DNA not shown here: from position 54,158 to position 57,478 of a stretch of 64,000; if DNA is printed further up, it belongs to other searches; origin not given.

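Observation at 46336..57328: Two divergent operons encode about 12 pilin-like proteins, several giant and Cys-rich: candidate adhesive pilus or host-attachment apparatus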

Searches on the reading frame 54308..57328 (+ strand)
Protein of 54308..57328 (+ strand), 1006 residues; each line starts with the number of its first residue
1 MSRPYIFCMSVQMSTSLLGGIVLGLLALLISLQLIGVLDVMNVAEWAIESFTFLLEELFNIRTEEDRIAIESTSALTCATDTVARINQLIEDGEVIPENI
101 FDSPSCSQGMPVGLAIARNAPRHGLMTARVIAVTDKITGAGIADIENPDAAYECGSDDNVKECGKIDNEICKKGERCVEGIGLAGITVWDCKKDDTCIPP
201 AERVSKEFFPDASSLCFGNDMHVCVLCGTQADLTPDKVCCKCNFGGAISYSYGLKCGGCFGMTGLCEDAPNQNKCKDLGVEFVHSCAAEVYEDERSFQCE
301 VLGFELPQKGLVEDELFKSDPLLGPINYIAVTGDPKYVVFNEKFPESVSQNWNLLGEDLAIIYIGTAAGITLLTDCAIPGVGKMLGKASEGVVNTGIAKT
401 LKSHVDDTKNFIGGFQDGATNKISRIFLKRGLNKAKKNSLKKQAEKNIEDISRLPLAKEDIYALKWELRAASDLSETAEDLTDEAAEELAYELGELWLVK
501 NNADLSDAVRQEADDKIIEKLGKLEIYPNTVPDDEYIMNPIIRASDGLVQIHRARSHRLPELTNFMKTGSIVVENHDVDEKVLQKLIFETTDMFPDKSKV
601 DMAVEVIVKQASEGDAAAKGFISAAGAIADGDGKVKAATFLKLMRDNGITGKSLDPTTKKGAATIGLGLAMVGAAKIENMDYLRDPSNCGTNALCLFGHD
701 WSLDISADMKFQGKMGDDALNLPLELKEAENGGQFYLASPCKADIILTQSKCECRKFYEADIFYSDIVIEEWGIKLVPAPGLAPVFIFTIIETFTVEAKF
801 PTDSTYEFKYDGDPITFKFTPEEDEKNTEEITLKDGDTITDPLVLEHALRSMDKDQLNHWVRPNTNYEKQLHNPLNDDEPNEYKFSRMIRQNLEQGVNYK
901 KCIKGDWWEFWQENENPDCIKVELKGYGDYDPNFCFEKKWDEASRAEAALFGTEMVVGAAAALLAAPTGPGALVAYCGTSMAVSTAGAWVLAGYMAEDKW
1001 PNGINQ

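Call 5: search_protein_families(library=pfam, max_evalue=0.1, proteins=[window:54308-57328:+])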
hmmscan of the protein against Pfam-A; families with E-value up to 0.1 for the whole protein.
window:54308-57328:+ (1006 aa): 0 families

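Call 13: find_related_loci(query=window:54308-57328:+, collection=genome_contigs, flank=10000)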
Query window:54308-57328:+ (1006 aa) in genome_contigs; peptide patterns used: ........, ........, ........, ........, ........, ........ (x = any residue, [..] = any of these).
82 stretches matched a pattern, but none encodes a relative of the query by tblastn (E <= 1e-3).

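Call 34: search_protein_representatives(protein=window:54308-57328:+)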
Query: 1006 residues. Proteins with E-value up to 0.001 (for the whole library): 74; up to 1e-10: 26; up to 1e-30: 17. The best 74 are listed.
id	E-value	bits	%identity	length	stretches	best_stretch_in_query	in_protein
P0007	0.0e+00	2311.0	100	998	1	9-1006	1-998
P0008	1.4e-138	480.4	38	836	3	294-1006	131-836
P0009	2.2e-94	334.0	53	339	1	672-1006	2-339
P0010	8.6e-74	265.9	42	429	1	579-1005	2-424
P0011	9.5e-73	262.4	36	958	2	16-399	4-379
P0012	1.2e-61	225.6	40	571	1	13-405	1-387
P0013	1.1e-48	182.7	35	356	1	673-1005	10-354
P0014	4.5e-48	180.7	38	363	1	681-1005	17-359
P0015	2.5e-47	178.3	37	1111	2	14-370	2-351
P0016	5.4e-45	170.5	52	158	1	845-1006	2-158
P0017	6.8e-42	160.3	35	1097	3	20-363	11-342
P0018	3.1e-41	158.1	48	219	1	807-1004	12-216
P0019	3.6e-39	151.2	39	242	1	694-926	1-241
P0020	3.5e-36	141.3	54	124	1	891-1004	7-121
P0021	2.6e-33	131.9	58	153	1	899-1006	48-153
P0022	7.3e-32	127.1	86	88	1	935-1006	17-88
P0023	5.7e-31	124.1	37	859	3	323-393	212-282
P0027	6.2e-23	97.5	58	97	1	917-1006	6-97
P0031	1.1e-16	76.9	56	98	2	945-1006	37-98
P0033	2.1e-10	56.0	28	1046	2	296-761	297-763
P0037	1.9e-08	49.5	29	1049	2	18-415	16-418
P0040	4.5e-08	48.3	33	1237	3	294-431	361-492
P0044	2.9e-07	45.6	34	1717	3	289-383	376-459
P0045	3.1e-07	45.5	67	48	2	976-1006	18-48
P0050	2.2e-06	42.7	39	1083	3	296-408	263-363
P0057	2.4e-05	39.3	30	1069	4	262-438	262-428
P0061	5.3e-05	38.1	31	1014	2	263-357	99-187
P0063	7.2e-05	37.7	48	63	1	947-1006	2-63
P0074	2.9e-04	35.7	36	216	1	869-1006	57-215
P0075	3.2e-04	35.6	37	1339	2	295-382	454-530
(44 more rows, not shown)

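Call 49: search_solved_structures(query=window:54308-57328:+, max_evalue=1)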
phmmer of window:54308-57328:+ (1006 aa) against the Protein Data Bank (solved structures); distinct sequences matched with E-value up to 1: 0.

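Call 63: search_protein_families(library=phrogs, max_evalue=0.01, proteins=[window:54308-57328:+])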
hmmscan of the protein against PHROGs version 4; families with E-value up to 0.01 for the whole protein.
window:54308-57328:+ (1006 aa): 0 families

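Call 74: find_homologous_proteins(query=A4, max_evalue=0.00001)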
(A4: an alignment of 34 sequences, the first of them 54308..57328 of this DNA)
Query A4 (34 sequences) (1006 aa, profile of the alignment): 4 proteins with E <= 0.00001 among 8000 candidates.
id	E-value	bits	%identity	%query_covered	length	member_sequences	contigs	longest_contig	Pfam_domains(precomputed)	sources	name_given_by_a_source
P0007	3.2e-139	484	100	99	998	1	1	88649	-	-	-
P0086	4.1e-133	464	89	100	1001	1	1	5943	-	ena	-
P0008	7.8e-125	436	37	71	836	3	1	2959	-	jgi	-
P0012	3.8e-63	232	38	36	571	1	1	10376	-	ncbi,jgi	-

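Call 75: find_encoding_contigs(protein=P0007, flank=10000, max_places=2)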
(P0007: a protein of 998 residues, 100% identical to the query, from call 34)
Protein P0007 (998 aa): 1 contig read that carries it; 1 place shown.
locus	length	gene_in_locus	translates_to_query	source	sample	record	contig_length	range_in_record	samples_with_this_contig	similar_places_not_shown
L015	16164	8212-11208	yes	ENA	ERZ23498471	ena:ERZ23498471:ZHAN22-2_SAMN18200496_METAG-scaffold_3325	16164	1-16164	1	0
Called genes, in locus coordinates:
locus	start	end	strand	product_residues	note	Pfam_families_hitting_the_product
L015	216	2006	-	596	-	-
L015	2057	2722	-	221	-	-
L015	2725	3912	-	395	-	PF13620:CarboxypepD_reg (weak), PF13715:CarbopepD_reg_2 (weak)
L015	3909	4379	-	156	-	-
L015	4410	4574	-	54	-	-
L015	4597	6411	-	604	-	-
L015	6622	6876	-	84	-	-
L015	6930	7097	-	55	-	-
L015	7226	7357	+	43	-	-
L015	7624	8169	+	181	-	-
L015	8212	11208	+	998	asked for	-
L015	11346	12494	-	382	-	-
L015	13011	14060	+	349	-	PF12225:DUF5981, PF02219:MTHFR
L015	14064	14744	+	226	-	PF01902:Diphthami_syn_2_N, PF28410:Diphthami_syn_2_C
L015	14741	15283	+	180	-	PF00117:GATase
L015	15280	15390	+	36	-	-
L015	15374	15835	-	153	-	-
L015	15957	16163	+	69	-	?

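Call 80: find_related_loci(query=A5, collection=metagenome_contigs, flank=10000)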
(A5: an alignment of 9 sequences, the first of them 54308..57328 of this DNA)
Query A5 (1006 aa) in metagenome_contigs; peptide patterns used: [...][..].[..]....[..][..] (x = any residue, [..] = any of these).
91 stretches matched a pattern; 31 encode a relative of the query (tblastn E <= 1e-3); 31 distinct loci.
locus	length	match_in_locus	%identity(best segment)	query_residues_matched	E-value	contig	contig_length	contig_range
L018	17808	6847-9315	37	13-1006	1e-133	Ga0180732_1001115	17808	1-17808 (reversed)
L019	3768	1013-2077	40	653-1004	6e-79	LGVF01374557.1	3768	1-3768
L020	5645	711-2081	37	561-1004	3e-72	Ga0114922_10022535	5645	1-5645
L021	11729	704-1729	34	683-1006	2e-50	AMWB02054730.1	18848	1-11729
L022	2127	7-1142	33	630-1004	2e-52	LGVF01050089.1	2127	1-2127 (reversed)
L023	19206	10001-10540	32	297-443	2e-12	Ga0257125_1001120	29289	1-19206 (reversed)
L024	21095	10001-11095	24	296-684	2e-10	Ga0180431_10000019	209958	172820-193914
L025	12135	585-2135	22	285-768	3e-10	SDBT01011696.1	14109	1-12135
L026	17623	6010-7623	24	248-756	8e-10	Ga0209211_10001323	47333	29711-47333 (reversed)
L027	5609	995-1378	35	296-441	2e-9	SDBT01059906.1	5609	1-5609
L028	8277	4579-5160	26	298-523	7e-9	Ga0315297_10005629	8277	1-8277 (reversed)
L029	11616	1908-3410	33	298-754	9e-9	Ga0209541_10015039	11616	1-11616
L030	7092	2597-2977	26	296-444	6e-8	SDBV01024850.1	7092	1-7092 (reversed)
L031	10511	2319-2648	28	296-401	1e-7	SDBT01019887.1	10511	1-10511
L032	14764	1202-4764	29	293-464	1e-6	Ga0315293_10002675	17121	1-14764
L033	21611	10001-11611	34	298-793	4e-6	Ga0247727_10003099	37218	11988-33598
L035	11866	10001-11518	22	294-754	3e-6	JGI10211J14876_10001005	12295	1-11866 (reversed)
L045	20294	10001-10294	28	299-413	8e-5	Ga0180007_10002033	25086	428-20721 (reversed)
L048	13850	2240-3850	30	297-754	2e-4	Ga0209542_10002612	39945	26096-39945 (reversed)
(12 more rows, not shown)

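Call 87: search_protein_families(library=pfam, max_evalue=0.05, proteins=[L024:727-1206:+, L024:1191-2240:+, L024:2242-2742:+, L024:6667-6996:+, L024:7309-7629:+, L024:7772-8767:+, L024:12618-13274:+, L024:13297-13674:+, L024:17208-18203:+, L024:18200-18652:+])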
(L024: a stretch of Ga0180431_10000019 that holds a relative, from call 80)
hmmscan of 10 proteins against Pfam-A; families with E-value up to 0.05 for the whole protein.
L024:727-1206:+ (159 aa): 1 family
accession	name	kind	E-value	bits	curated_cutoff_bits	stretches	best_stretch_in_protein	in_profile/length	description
PF20520.3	Ac45-VOA1_TM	-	0.036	14.2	25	0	11-33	7-29/39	V0 complex accessory subunit Ac45/VOA1 transmembrane domain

L024:1191-2240:+ (349 aa): 0 families

L024:2242-2742:+ (166 aa): 2 families
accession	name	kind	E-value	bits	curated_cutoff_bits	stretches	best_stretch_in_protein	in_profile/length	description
PF02714.20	RSN1_7TM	-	0.012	15.4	28.7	1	24-140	72-188/274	Calcium-dependent channel, 7TM region, putative phosphate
PF25124.1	DUF7816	-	0.031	14.9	27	0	69-102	5-37/71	Domain of unknown function (DUF7816)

L024:6667-6996:+ (109 aa): 0 families

L024:7309-7629:+ (106 aa): 0 families

L024:7772-8767:+ (331 aa): 0 families

L024:12618-13274:+ (218 aa): 0 families

L024:13297-13674:+ (125 aa): 0 families

L024:17208-18203:+ (331 aa): 7 families
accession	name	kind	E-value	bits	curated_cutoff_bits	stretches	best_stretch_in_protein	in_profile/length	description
PF01336.31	tRNA_anti-codon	-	7.9e-13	48.6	27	2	77-150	3-68/75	OB-fold nucleic acid binding domain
PF08646.16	Rep_fac-A_C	-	2.5e-10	40.7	28.5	1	202-309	14-127/146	Replication factor-A C terminal domain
PF17244.8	CDC24_OB3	-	0.0009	19.5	25.4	0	67-147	1-82/216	Cell division control protein 24, OB domain 3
PF16900.11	REPA_OB_2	-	0.0022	18.4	27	0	74-154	12-92/98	Replication protein A OB domain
PF21473.3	Ssb-like_OB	-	0.012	16.2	24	0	89-135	30-73/97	Single-stranded DNA binding protein Ssb-like, OB fold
PF13742.12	tRNA_anti_2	-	0.023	15.4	27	0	100-134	38-73/95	OB-fold nucleic acid binding domain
PF16686.11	POT1PC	-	0.036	14.4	27.2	0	111-168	78-135/155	ssDNA-binding domain of telomere protection protein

L024:18200-18652:+ (150 aa): 1 family
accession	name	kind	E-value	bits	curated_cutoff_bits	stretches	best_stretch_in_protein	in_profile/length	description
PF04307.19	YdjM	-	3.3e-23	82.5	29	1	1-131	1-134/176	YdjM inner membrane protein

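Call 93: find_related_loci(query=A5, collection=viral_contigs, flank=5000)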
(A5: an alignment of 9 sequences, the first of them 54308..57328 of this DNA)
Query A5 (1006 aa) in viral_contigs; peptide patterns used: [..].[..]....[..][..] (x = any residue, [..] = any of these).
14 stretches matched a pattern, but none encodes a relative of the query by tblastn (E <= 1e-3).

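Call 103: search_solved_structures(query=A5, max_evalue=5)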
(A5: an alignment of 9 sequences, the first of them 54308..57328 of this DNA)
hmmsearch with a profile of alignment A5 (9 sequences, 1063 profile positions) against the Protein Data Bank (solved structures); distinct sequences matched with E-value up to 5: 9.
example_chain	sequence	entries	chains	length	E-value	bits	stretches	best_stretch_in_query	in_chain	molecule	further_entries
1zq1_C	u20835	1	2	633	0.13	13.4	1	382-616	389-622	Glutamyl-tRNA(Gln) amidotransferase subunit E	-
6xeh_A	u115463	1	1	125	0.47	11.6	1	442-542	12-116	DE NOVO DESIGNED OR386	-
5e3i_A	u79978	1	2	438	0.5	11.5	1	512-622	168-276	Histidine--tRNA ligase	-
6dmp_A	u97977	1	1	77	0.59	11.3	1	506-571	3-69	Designed orthogonal protein DHD13_XAAA_A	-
9u78_A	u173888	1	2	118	0.77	10.9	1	473-554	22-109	Single Chain Protein of De Novo Designed Helix Bundles-4EH2 with KDPV Loop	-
29sb_A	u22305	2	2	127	1.4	10.1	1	549-618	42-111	KABLE2.5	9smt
7a6h_D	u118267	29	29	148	1.9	9.6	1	464-574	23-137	DNA-directed RNA polymerase III subunit RPC9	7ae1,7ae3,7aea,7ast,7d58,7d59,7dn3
7uhb_K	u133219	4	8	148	3.5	8.7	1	522-602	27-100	Multivalent miniprotein inhibitor AHB2-2GS-SB175 | Pan-variant miniprotein TRI2-2 | TRI2-2 minibinder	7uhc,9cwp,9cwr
5cwf_A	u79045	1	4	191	4.3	8.5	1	441-586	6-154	Designed helical repeat protein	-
